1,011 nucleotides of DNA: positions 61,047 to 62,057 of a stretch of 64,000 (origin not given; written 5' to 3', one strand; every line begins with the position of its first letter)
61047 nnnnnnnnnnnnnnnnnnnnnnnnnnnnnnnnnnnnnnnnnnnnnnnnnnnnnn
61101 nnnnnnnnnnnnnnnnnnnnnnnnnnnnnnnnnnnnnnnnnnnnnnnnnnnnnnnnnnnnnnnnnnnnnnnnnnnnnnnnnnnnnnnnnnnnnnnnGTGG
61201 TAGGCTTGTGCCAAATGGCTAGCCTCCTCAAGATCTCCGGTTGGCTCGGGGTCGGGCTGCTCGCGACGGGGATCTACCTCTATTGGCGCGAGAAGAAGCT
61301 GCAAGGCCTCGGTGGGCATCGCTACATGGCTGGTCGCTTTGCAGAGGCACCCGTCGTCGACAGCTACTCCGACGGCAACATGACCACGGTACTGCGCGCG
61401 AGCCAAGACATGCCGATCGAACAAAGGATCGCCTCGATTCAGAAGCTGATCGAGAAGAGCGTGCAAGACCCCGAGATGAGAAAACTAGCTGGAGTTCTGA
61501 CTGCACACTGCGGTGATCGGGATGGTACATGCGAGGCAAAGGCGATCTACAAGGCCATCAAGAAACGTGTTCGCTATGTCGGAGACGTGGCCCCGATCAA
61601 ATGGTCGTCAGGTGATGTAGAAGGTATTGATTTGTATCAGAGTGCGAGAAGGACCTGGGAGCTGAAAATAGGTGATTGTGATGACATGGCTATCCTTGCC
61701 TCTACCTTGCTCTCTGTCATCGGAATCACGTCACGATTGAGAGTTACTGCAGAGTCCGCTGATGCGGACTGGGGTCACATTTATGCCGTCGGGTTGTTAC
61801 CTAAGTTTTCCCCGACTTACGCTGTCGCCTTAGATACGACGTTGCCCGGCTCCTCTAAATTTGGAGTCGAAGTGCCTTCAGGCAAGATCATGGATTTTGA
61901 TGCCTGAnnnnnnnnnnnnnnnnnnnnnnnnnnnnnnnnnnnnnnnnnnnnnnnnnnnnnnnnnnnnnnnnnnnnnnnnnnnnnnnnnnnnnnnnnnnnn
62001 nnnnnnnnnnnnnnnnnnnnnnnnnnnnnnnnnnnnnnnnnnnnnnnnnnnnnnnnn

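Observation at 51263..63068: Family-independent C-terminal module G-L-[GS]-D / TM helix / poly-basic tail, clustered around a membrane-anchored transglutaminase-like enzyme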

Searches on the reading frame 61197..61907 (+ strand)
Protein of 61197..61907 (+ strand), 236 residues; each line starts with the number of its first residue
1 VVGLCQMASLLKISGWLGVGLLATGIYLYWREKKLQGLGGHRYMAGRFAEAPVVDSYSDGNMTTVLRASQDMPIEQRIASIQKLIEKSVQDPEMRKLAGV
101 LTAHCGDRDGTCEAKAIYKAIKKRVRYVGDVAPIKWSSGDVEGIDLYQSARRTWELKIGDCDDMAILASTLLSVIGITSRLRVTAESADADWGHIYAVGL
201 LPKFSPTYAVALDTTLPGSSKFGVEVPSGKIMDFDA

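Call 5: search_protein_families(library=pfam, proteins=[window:61197-61907:+], max_evalue=0.01)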
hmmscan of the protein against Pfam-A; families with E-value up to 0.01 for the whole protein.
window:61197-61907:+ (236 aa): 1 family
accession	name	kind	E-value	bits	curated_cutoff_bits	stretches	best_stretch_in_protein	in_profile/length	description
PF01841.26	Transglut_core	-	3.8e-06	27.6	23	1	106-188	10-81/108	Transglutaminase-like superfamily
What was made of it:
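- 61215..61907 (+): Membrane-anchored transglutaminase-fold Cys-His-Asp enzyme, the putative cysteine protease. It has an N-terminal TM helix, then REKK, then the motif LQGLG (61299-61313), then the catalytic domain. Pfam Transglut_core 27.6 bits against cut-off 23 (call 5).
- Checked: 61215-61907 hits Pfam Transglut_core above its cut-off (27.6 against 23 bits, call 5).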

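Call 7: search_protein_families(library=phrogs, proteins=[window:61197-61907:+], max_evalue=0.001)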
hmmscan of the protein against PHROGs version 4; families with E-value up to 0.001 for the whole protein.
window:61197-61907:+ (236 aa): 0 families

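Call 13: find_related_loci(query=window:61215-61907:+, collection=viral_contigs, flank=10000)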
Query window:61215-61907:+ (230 aa) in viral_contigs; peptide patterns used: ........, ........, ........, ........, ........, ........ (x = any residue, [..] = any of these).
4 stretches matched a pattern; 2 encode a relative of the query (tblastn E <= 1e-3); 2 distinct loci.
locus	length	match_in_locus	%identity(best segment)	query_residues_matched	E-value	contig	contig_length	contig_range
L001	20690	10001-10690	58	1-230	1e-87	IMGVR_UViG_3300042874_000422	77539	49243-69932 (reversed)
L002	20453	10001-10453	25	63-212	2e-7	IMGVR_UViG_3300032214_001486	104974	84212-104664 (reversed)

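Call 17: search_protein_families(library=ncbifam, proteins=[window:61215-61907:+], max_evalue=10)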
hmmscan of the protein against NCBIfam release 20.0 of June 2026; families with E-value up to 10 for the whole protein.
window:61215-61907:+ (230 aa): 0 families

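Call 19: find_homologous_proteins(query=window:61215-61907:+, max_evalue=0.001)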
Query window:61215-61907:+ (230 aa): 256 proteins with E <= 0.001 among 2524 candidates; the best 120 are listed.
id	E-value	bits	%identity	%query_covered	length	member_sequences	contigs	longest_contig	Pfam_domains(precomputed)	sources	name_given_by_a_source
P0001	1.0e-148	511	100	100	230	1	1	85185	PF01841.26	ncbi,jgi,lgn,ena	jgi:transglutaminase-like putative cysteine protease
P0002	2.4e-124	431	83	100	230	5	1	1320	-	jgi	jgi:hypothetical protein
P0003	3.3e-104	365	72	99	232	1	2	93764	PF01841.26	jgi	jgi:transglutaminase-like putative cysteine protease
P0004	3.8e-102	359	72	99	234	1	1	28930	PF01841.26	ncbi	-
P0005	5.3e-101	355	69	100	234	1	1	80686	-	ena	-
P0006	1.8e-99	350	67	100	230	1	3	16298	-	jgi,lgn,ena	-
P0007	2.4e-98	346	69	100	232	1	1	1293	PF01841.26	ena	-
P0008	3.9e-98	346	69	97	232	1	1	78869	PF01841.26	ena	-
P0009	5.0e-97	342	68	96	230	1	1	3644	-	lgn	-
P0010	5.3e-95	335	69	98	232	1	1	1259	-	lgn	-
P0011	1.3e-94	334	67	100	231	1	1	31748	PF01841.26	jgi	jgi:transglutaminase-like putative cysteine protease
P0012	1.3e-93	331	68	98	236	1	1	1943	PF01841.26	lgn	-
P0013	5.2e-93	329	67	99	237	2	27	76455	-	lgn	-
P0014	7.2e-93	328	67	91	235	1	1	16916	PF01841.26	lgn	-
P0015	1.7e-90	321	66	99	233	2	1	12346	PF01841.26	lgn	-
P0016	1.1e-89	318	65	91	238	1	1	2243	PF01841.26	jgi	-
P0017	1.5e-89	318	68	90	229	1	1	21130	PF01841.26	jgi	jgi:hypothetical protein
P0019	1.5e-86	308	63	99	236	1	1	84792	-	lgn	-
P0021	4.8e-86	306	62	99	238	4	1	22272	PF01841.26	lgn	-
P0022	4.1e-85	303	62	100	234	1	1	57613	PF01841.26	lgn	-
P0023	4.4e-84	300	63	100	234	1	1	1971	PF01841.26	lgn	-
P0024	5.2e-83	296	63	91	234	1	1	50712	PF01841.26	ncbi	-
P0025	1.2e-82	295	61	98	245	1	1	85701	PF01841.26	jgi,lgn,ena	-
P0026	4.7e-81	290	61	92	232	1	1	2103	PF01841.26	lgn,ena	-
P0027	6.7e-81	289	62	96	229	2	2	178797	PF01841.26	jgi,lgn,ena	-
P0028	1.3e-80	288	64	97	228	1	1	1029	PF01841.26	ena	-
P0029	3.5e-80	287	61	99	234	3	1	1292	PF01841.26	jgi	-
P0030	4.3e-80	287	60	99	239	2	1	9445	PF01841.26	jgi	jgi:hypothetical protein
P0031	5.8e-80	286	61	97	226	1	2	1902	PF01841.26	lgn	-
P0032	7.5e-80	286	63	97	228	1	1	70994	PF01841.26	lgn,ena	-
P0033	8.7e-80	286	61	91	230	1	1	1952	PF01841.26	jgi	jgi:LPXTG-motif cell wall-anchored protein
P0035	3.2e-79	284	58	100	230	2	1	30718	PF01841.26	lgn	-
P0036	3.5e-79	284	59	98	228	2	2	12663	PF01841.26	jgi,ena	jgi:transglutaminase-like putative cysteine protease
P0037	5.0e-79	283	59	97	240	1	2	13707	PF01841.26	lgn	-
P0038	5.7e-79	283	60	99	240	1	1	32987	PF01841.26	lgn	-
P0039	1.1e-78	282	60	90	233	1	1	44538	PF01841.26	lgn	-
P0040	1.5e-78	281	58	100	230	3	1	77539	PF01841.26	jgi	jgi:transglutaminase-like putative cysteine protease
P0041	3.1e-78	281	58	99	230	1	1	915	PF01841.26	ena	-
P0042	4.6e-78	280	60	99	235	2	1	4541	PF01841.26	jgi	-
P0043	5.9e-78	280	60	91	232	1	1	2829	PF01841.26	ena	-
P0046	4.8e-77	277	59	100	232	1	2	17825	PF01841.26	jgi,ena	-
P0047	5.1e-77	277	59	96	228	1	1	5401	PF01841.26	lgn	-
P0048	9.8e-77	276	60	96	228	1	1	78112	PF01841.26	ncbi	-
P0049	1.0e-76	276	58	97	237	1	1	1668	PF01841.26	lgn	-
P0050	1.1e-76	275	59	91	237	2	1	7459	PF01841.26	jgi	jgi:transglutaminase-like putative cysteine protease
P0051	1.6e-76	275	57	99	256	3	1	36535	PF01841.26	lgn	-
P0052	1.8e-76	275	58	100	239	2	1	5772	PF01841.26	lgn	-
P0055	1.3e-75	272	58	97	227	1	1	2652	PF01841.26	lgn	-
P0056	2.4e-75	271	58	97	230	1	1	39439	PF01841.26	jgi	jgi:hypothetical protein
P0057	2.8e-75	271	59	96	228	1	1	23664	PF01841.26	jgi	-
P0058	3.0e-75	271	61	85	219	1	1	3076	PF01841.26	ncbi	ncbi:MAG: transglutaminase-like domain-containing protein, partial [Tepidisphaeraceae bacterium]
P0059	3.6e-75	270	58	93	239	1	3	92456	PF01841.26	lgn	-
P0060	3.7e-75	270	58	100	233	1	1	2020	PF01841.26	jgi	jgi:transglutaminase-like putative cysteine protease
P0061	3.9e-75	270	58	99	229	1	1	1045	PF01841.26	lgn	-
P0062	3.9e-75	270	59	97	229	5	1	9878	PF01841.26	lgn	-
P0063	4.0e-75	270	56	99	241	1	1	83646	PF01841.26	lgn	-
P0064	4.4e-75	270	60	99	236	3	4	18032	PF01841.26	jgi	jgi:hypothetical protein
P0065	5.1e-75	270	58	96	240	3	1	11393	PF01841.26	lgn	-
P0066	6.0e-75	270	56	99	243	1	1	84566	PF01841.26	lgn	-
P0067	7.2e-75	269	57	96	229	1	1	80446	PF01841.26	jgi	jgi:transglutaminase-like putative cysteine protease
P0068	8.1e-75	269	60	96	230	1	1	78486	PF01841.26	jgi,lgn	jgi:transglutaminase-like putative cysteine protease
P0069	9.3e-75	269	58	96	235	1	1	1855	PF01841.26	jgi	-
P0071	1.5e-74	268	56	100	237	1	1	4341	PF01841.26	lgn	-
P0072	2.1e-74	268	60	96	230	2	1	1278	PF01841.26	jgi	jgi:transglutaminase-like putative cysteine protease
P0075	3.3e-74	267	64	85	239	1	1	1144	PF01841.26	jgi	jgi:LPXTG-motif cell wall-anchored protein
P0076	3.5e-74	267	57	99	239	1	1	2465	PF01841.26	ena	-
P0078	5.7e-74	267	59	96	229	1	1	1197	PF01841.26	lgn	-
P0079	5.9e-74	266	58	91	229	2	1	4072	PF01841.26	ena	-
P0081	2.1e-73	265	56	99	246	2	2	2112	PF01841.26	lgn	-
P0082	2.4e-73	264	63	85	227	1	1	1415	PF01841.26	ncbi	-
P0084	2.8e-73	264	58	97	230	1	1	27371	PF01841.26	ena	-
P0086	4.0e-73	264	69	76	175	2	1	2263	PF01841.26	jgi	jgi:transglutaminase-like putative cysteine protease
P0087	4.4e-73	264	56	97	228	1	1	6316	PF01841.26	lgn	-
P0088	5.7e-73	263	58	99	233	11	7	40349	PF01841.26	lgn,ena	-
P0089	6.3e-73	263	55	100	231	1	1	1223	PF01841.26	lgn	-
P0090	7.1e-73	263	59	99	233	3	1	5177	PF01841.26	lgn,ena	-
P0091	7.4e-73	263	58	99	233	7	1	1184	PF01841.26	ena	-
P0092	1.5e-72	262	63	84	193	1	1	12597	PF01841.26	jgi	-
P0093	2.6e-72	261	58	91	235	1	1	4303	PF01841.26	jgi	jgi:LPXTG-motif cell wall-anchored protein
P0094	4.2e-72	260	55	100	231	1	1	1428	PF01841.26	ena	-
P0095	8.1e-72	259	55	100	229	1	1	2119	PF01841.26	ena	-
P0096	9.0e-72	259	56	100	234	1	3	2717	PF01841.26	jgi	jgi:transglutaminase-like putative cysteine protease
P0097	1.1e-71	259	56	99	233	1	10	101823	PF01841.26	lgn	-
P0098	1.7e-71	258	56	96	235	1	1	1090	PF01841.26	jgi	jgi:transglutaminase-like putative cysteine protease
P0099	2.8e-71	258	60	96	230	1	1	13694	PF01841.26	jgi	jgi:transglutaminase-like putative cysteine protease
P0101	4.7e-71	257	56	98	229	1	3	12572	PF01841.26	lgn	-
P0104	1.7e-70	255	54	100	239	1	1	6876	PF01841.26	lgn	-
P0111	5.2e-70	254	55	97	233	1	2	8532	PF01841.26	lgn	-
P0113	2.0e-69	252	53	97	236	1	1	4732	PF01841.26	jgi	jgi:transglutaminase-like putative cysteine protease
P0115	5.2e-69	250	56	97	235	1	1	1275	PF01841.26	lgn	-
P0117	9.4e-69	249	58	90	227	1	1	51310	PF01841.26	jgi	jgi:transglutaminase superfamily protein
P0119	1.3e-68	249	56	97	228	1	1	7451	PF01841.26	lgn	-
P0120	1.4e-68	249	55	97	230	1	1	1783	PF01841.26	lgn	-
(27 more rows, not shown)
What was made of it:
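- On Transglutaminase-like superfamily (Pfam PF01841, papain-like Cys-His-Asp): Most homologues carry a precomputed PF01841 hit (call 19).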

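Call 20: find_encoding_contigs(protein=P0027, flank=10000, max_places=3)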
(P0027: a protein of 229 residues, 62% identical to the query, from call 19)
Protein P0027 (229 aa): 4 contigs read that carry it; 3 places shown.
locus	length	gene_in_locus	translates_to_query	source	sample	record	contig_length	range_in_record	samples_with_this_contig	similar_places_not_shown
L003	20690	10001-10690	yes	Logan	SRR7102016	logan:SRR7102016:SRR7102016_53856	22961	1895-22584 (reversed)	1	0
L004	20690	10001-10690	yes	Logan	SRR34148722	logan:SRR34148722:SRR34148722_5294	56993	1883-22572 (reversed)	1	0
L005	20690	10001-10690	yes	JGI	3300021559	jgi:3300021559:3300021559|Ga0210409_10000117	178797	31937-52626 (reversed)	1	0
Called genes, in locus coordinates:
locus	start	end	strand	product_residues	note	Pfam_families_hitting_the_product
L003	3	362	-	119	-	-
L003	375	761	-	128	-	-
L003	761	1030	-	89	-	-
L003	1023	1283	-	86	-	PF02954:HTH_8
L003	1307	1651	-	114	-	-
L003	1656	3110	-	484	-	PF14890:Intein_splicing, PF14528:LAGLIDADG_3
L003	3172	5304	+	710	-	-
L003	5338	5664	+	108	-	-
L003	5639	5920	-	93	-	-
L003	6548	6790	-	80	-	-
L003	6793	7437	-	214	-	-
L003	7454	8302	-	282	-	-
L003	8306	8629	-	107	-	-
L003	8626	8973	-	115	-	-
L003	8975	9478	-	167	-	-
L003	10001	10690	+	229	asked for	PF01841:Transglut_core (faint)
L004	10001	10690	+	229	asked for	PF01841:Transglut_core (faint)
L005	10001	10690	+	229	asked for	PF01841:Transglut_core (faint)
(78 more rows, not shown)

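Call 21: find_encoding_contigs(protein=P0003, flank=10000, max_places=2)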
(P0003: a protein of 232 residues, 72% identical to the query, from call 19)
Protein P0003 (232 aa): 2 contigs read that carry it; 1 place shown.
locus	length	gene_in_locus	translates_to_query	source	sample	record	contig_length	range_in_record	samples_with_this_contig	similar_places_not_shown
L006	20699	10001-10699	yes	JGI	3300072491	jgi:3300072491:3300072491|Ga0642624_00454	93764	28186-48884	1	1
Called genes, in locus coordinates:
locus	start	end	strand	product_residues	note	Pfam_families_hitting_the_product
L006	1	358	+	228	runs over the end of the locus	-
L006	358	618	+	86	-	-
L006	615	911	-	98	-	-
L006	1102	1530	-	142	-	-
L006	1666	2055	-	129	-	PF02954:HTH_8 (weak)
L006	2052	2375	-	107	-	-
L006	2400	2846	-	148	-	-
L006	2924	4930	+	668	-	-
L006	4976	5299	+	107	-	-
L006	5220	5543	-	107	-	-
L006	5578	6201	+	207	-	PF03452:Anp1 (faint)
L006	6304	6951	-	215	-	-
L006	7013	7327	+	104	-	-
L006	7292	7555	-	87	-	-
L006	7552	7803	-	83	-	-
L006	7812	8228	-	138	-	-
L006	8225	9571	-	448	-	-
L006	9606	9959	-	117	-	-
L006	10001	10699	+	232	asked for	PF01841:Transglut_core (weak)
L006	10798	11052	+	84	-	-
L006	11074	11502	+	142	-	-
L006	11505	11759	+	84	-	-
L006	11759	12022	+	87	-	-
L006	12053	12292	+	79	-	-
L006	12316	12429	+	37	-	-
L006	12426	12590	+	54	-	-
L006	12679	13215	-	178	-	PF12728:HTH_17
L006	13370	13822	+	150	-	-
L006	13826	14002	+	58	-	-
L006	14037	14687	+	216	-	-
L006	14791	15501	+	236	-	-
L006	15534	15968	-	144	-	-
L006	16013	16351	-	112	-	-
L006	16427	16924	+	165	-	-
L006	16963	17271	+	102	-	-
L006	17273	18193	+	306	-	-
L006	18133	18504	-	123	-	-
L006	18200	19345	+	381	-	-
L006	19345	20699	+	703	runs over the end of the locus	PF12708:Pect-lyase_RHGA_epim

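Call 22: find_encoding_contigs(protein=P0001, flank=10000, max_places=2)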
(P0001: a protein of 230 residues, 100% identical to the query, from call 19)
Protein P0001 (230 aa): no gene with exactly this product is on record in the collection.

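Call 23: find_encoding_contigs(protein=P0019, flank=10000, max_places=1)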
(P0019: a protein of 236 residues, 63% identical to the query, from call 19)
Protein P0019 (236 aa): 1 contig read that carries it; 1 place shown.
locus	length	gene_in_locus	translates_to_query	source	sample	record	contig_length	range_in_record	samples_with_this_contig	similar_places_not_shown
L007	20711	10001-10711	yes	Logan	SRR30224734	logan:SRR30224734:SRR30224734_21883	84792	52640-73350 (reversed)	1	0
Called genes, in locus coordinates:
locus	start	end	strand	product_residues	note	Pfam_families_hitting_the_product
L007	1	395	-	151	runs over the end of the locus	-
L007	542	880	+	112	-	-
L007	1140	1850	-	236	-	-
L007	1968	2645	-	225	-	-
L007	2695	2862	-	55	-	-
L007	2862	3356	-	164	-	-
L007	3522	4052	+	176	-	PF12728:HTH_17 (weak)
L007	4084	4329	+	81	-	-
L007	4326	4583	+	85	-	-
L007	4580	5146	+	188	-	PF22769:DCD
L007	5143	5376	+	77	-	-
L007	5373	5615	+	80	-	PF00196:GerE, PF08281:Sigma70_r4_2 (weak)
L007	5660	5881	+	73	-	PF24729:Acb2_Tad1_hairpin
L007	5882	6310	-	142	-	-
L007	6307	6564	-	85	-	-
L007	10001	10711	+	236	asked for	-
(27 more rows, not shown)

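Call 24: find_encoding_contigs(protein=P0066, flank=10000, max_places=1)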
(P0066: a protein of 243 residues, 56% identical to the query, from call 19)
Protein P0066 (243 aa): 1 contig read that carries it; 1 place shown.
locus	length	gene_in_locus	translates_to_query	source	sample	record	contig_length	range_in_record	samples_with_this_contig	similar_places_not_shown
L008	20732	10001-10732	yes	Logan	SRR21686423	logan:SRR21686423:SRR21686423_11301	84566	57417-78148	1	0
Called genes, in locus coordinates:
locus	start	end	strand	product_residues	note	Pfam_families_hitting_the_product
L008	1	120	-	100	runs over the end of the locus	-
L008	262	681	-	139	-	-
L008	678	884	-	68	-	-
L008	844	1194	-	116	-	PF02954:HTH_8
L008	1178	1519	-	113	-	-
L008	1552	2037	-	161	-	-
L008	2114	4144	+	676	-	-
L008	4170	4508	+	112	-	-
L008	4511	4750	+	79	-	-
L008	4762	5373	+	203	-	-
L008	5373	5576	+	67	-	-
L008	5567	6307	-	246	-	-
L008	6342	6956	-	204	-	-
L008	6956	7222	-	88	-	-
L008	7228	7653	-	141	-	-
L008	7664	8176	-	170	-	-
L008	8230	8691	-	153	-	-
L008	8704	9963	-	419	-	-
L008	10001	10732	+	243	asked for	PF01841:Transglut_core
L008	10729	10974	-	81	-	-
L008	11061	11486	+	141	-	-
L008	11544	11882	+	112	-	-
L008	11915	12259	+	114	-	-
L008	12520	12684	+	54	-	-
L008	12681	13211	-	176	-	PF12728:HTH_17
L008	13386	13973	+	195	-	-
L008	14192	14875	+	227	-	-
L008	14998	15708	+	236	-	-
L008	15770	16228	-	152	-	-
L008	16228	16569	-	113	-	-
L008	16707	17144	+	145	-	-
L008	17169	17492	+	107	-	-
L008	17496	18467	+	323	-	-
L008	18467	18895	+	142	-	-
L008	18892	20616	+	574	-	-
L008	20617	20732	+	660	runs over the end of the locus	-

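Call 25: find_encoding_contigs(protein=P0097, flank=10000, max_places=1)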
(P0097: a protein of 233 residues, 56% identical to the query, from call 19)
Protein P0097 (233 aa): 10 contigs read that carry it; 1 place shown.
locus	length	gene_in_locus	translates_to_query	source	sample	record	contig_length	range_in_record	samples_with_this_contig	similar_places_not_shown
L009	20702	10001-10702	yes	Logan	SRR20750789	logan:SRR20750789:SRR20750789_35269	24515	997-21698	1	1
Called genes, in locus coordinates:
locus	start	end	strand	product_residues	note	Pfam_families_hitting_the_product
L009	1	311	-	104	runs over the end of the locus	-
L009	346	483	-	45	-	-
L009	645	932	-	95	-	-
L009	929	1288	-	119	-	-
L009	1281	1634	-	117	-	-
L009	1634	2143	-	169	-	-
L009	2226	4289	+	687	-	-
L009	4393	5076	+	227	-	-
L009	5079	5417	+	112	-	-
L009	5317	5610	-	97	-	-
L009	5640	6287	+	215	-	-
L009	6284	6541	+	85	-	-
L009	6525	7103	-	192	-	-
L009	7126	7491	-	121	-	-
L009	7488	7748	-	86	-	-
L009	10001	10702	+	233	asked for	PF01841:Transglut_core (weak)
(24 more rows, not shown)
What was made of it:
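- The candidate enzyme is conserved and syntenic (calls 19-25).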

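Call 31: search_protein_families(library=phrogs, proteins=[L008:13386-13973:+, L008:14192-14875:+, L008:14998-15708:+, L008:16707-17144:+, L008:17169-17492:+, L008:17496-18467:+, L008:18467-18895:+, L008:18892-20616:+, L006:18200-19345:+, L008:2114-4144:+], max_evalue=0.01)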
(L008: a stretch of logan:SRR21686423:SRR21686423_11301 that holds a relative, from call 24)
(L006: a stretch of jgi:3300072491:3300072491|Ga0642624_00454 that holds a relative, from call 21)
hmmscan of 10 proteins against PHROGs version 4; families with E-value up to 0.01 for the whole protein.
L008:13386-13973:+ (195 aa): 0 families

L008:14192-14875:+ (227 aa): 0 families

L008:14998-15708:+ (236 aa): 0 families

L008:16707-17144:+ (145 aa): 0 families

L008:17169-17492:+ (107 aa): 0 families

L008:17496-18467:+ (323 aa): 0 families

L008:18467-18895:+ (142 aa): 0 families

L008:18892-20616:+ (574 aa): 0 families

L006:18200-19345:+ (381 aa): 0 families

L008:2114-4144:+ (676 aa): 0 families
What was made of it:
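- Tried and rejected: PHROGs found nothing for nine late proteins (eight from L008, one from L006) or for the L008 homologue of the window's 721-aa protein (call 31).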

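Call 32: find_related_loci(query=A1, collection=viral_contigs, flank=10000)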
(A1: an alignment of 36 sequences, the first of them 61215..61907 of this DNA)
Query A1 (230 aa) in viral_contigs; peptide patterns used: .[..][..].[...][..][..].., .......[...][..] (x = any residue, [..] = any of these).
32 stretches matched a pattern; 12 encode a relative of the query (tblastn E <= 1e-3); 12 distinct loci.
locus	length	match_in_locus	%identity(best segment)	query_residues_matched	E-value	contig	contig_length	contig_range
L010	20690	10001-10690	61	6-230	1e-91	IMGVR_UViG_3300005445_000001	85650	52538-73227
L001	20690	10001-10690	58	1-230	8e-87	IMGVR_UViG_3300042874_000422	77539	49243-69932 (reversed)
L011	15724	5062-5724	58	7-230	7e-83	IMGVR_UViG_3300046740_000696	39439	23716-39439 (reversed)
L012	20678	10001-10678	54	7-230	2e-74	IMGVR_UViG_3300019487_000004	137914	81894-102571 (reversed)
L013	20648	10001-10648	55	20-230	2e-73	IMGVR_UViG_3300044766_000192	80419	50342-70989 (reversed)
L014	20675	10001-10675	52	4-230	5e-73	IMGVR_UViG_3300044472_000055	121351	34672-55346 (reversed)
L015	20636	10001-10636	54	8-230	4e-72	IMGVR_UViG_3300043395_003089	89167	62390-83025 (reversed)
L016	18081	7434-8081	55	20-230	2e-70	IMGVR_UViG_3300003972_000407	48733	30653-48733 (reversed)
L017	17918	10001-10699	48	8-230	2e-67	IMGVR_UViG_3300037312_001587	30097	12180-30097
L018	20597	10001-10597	54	31-230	2e-65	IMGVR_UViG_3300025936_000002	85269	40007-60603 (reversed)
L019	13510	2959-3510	52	46-230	8e-55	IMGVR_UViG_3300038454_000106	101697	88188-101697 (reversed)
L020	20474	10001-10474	57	7-164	6e-54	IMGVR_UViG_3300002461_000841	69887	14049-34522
